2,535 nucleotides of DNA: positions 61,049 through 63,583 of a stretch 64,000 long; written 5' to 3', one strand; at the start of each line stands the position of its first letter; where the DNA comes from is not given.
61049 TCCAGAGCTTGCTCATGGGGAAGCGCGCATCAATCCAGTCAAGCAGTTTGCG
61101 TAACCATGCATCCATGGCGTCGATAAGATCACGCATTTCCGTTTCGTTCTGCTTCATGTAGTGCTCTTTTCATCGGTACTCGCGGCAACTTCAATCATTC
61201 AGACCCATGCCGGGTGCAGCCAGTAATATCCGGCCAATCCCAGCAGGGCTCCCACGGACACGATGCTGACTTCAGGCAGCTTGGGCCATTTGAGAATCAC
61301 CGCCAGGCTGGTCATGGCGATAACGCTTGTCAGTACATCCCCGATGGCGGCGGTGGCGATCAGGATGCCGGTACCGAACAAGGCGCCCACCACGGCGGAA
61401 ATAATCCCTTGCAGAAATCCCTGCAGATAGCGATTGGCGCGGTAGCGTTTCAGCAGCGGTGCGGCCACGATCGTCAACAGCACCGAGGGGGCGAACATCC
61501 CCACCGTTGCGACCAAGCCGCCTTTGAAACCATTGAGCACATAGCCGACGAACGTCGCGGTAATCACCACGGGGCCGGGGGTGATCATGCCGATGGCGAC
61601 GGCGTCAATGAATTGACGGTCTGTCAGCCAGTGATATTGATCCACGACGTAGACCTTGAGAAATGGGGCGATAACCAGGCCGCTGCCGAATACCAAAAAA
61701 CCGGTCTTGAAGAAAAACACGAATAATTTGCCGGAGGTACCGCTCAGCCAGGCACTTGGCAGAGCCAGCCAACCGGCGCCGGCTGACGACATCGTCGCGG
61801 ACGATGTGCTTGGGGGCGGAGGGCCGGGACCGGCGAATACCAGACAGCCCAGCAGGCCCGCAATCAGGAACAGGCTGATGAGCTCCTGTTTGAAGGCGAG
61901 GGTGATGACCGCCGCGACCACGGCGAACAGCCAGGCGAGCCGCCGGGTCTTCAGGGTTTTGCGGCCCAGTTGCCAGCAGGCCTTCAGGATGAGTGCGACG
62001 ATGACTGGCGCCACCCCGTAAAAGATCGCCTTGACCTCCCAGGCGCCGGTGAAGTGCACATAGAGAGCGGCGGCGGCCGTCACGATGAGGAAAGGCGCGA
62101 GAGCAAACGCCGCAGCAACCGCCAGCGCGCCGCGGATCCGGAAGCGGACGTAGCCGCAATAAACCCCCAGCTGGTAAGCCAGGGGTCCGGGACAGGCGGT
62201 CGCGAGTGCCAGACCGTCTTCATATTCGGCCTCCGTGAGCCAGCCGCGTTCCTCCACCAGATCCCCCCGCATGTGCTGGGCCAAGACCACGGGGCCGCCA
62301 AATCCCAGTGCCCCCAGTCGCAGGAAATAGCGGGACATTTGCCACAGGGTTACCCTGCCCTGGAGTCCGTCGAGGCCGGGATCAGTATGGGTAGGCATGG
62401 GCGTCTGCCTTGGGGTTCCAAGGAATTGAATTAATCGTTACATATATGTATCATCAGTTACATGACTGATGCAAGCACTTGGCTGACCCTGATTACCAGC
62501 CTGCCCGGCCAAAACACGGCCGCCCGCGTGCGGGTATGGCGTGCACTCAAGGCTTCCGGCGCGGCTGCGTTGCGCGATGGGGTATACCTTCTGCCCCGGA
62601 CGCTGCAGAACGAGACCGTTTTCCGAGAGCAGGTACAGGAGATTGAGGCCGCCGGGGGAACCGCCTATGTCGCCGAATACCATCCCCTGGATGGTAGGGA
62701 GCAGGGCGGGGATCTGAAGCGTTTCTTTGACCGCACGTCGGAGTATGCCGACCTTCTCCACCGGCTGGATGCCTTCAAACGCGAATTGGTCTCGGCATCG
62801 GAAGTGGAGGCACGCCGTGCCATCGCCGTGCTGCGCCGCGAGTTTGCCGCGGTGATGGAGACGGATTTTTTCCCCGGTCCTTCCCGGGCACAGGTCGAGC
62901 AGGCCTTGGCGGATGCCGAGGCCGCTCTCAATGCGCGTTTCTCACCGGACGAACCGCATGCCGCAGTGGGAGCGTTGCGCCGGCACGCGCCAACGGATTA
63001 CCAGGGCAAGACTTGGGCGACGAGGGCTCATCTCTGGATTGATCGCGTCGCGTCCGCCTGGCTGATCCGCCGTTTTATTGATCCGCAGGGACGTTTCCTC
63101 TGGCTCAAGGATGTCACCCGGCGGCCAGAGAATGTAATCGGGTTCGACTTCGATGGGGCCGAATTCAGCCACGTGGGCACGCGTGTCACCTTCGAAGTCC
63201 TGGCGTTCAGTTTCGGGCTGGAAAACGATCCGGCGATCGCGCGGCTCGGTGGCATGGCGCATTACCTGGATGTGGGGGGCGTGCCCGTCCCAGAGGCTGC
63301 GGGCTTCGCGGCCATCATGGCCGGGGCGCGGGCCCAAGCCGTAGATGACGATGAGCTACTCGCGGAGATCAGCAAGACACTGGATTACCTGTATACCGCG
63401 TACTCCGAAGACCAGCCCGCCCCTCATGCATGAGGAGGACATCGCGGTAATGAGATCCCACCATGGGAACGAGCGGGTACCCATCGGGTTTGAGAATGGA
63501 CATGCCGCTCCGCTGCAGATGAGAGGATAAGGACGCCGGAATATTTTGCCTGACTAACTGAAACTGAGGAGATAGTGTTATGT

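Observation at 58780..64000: Chromate-resistance genes joined to an orphan bc1-type cytochrome b, a beta-barrel and a cupredoxin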

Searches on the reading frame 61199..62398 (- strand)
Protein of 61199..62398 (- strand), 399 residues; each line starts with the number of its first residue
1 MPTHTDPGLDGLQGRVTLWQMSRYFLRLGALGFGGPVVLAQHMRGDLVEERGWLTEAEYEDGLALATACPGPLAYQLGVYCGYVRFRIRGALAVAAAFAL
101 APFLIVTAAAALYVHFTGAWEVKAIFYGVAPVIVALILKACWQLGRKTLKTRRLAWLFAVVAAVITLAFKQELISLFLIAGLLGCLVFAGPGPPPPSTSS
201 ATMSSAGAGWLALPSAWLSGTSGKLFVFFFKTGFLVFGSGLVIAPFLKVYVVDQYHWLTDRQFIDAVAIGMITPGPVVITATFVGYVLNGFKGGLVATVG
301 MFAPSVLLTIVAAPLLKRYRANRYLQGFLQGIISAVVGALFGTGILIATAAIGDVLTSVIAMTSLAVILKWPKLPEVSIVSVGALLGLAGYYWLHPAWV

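Call 4: search_protein_families(library=pfam, proteins=[window:61199-62398:-], max_evalue=0.01)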
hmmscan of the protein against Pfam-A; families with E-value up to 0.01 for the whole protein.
window:61199-62398:- (399 aa): 2 families
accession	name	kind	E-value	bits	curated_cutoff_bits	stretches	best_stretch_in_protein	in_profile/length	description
PF02417.20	Chromate_transp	-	7.8e-79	263.9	28.6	2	224-388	2-166/166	Chromate transporter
PF17178.9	MASE5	-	0.0052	17.1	25.2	0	80-146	85-145/192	Membrane-associated sensor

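Call 34: search_protein_families(library=ncbifam, proteins=[window:61199-62398:-], max_evalue=0.01)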
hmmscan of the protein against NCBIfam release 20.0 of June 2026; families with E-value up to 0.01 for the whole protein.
window:61199-62398:- (399 aa): 3 families
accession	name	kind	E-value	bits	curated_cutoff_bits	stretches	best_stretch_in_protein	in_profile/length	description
TIGR00937.1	2A51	subfamily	1.9e-93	314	171.7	1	25-387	1-368/368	chromate efflux transporter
NF053760.1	ChrTpChrABac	equivalog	4.3e-31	108.5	250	2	224-381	5-166/178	chromate efflux transporter ChrA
NF053759.1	ChrTpChrBBac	equivalog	4.9e-28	98.1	250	2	22-171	5-152/180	chromate efflux transporter ChrB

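Call 67: find_homologous_proteins(query=window:61199-62398:-, max_evalue=1e-30)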
Query window:61199-62398:- (399 aa): 7970 proteins with E <= 1e-30 among 8000 candidates; the best 120 are listed.
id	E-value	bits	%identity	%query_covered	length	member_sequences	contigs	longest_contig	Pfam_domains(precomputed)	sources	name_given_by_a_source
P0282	7.1e-239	811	93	100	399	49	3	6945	PF02417.21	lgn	-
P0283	8.4e-211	718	86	99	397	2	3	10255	PF02417.21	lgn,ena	-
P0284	6.6e-208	709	87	96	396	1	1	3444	PF02417.21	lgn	-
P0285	2.6e-195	667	78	99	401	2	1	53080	PF02417.21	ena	-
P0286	1.7e-193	662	78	100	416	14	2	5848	PF02417.21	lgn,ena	-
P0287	3.6e-193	660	77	100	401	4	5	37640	PF02417.21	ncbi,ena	-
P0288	4.1e-190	650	76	100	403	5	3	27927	PF02417.21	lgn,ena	-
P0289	3.0e-187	641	76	100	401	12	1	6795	PF02417.21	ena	-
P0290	1.0e-179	616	73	100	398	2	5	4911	PF02417.21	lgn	-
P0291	1.5e-158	546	68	95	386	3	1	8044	PF02417.21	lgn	-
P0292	4.6e-158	545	66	97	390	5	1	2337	PF02417.21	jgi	jgi:chromate transporter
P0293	5.0e-158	545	67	95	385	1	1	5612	PF02417.21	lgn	-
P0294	1.9e-157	543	67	97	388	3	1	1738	PF02417.21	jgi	-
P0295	2.3e-157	543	67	97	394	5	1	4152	PF02417.21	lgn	-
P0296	2.6e-156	539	65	97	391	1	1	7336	PF02417.21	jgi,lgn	jgi:chromate transporter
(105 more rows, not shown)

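Call 68: find_encoding_contigs(protein=P0285, flank=7000, max_places=3)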
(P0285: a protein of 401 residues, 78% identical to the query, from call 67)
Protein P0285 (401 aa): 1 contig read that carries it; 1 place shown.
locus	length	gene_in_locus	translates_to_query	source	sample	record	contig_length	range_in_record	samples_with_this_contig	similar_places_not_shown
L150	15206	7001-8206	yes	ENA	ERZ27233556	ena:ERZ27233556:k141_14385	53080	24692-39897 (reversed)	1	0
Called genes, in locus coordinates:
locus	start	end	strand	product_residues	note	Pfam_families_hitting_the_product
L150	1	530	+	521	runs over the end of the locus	PF00361:Proton_antipo_M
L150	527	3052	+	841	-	PF10070:DabA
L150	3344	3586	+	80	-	-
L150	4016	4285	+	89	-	-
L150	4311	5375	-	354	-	-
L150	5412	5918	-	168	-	PF13473:Cupredoxin_1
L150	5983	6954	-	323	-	PF20229:ChrB_N (weak), PF09828:ChrB_C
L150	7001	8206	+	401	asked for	PF02417:Chromate_transp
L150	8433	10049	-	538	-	PF01229:Glyco_hydro_39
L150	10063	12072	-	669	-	PF06824:Glyco_hydro_125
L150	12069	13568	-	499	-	PF10091:Glycoamylase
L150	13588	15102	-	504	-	PF04820:Trp_halogenase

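Call 69: find_encoding_contigs(protein=P0287, flank=7000, max_places=3)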
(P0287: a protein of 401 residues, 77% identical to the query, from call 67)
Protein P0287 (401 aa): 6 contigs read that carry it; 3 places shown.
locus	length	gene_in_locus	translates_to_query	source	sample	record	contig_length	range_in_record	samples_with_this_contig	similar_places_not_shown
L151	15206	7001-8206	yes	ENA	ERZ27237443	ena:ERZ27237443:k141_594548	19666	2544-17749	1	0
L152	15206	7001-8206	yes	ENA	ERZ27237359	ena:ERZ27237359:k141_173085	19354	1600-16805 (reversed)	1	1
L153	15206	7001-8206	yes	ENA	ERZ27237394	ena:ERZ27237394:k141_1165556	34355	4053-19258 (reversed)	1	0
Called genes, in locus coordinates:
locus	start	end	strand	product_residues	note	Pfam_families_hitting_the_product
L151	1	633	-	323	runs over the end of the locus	PF20229:ChrB_N, PF09828:ChrB_C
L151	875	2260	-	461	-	PF02321:OEP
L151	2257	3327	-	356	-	PF25917:BSH_RND, PF25973:BSH_CzcB, PF25954:Beta-barrel_RND_2, PF25989:YknX_C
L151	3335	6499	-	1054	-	PF00873:ACR_tran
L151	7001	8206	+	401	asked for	PF02417:Chromate_transp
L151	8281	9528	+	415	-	PF07690:MFS_1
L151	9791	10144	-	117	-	PF00563:EAL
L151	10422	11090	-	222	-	-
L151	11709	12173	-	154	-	PF09990:DUF2231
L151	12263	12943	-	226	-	PF04542:Sigma70_r2, PF08281:Sigma70_r4_2, PF04545:Sigma70_r4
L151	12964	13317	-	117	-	PF13473:Cupredoxin_1, PF00127:Copper-bind (weak)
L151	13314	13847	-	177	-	PF13628:DUF4142, PF03713:DUF305 (faint)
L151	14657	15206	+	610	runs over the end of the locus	PF02535:Zip, PF07732:Cu-oxidase_3, PF00394:Cu-oxidase, PF07731:Cu-oxidase_2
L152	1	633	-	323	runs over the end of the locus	PF20229:ChrB_N, PF09828:ChrB_C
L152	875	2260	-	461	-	PF02321:OEP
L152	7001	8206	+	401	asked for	PF02417:Chromate_transp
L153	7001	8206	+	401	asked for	PF02417:Chromate_transp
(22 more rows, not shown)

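Call 72: search_protein_families(library=pfam, proteins=[L150:4311-5375:-, L150:5412-5918:-], max_evalue=0.001)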
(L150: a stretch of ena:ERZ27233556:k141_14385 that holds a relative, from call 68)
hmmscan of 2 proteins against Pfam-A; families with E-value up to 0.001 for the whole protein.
L150:4311-5375:- (354 aa): 0 families

L150:5412-5918:- (168 aa): 1 family
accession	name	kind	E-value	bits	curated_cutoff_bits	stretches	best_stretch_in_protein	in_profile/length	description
PF13473.12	Cupredoxin_1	-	2.8e-11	43.8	27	1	85-162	31-104/104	Cupredoxin-like domain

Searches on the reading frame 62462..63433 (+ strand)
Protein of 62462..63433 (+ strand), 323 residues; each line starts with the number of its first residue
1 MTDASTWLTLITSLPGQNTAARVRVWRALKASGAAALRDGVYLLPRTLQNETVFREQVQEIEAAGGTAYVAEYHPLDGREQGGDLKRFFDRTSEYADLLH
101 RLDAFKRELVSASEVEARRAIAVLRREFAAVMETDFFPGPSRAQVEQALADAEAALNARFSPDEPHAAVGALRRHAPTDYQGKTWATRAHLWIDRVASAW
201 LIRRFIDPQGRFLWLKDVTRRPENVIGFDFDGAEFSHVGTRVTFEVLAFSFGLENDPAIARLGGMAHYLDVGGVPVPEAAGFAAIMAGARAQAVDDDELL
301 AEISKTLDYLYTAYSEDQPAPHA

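Call 4: search_protein_families(library=pfam, proteins=[window:62462-63433:+], max_evalue=0.01)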
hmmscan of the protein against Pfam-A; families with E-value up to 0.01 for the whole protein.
window:62462-63433:+ (323 aa): 3 families
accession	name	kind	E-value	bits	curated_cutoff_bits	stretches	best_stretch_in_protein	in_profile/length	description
PF09828.14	ChrB_C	-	5.6e-39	134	25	1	185-313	1-131/132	ChrB, C-terminal domain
PF20229.3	ChrB_N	-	8e-10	39.3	23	1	22-157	1-146/159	Protein ChrB, N-terminal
PF20803.2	PaaX_M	-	0.00013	22.4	24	1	6-52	7-53/83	PaaX protein central Cas2-like domain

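Call 34: search_protein_families(library=ncbifam, proteins=[window:62462-63433:+], max_evalue=0.01)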
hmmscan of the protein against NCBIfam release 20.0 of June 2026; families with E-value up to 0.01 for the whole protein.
window:62462-63433:+ (323 aa): 0 families
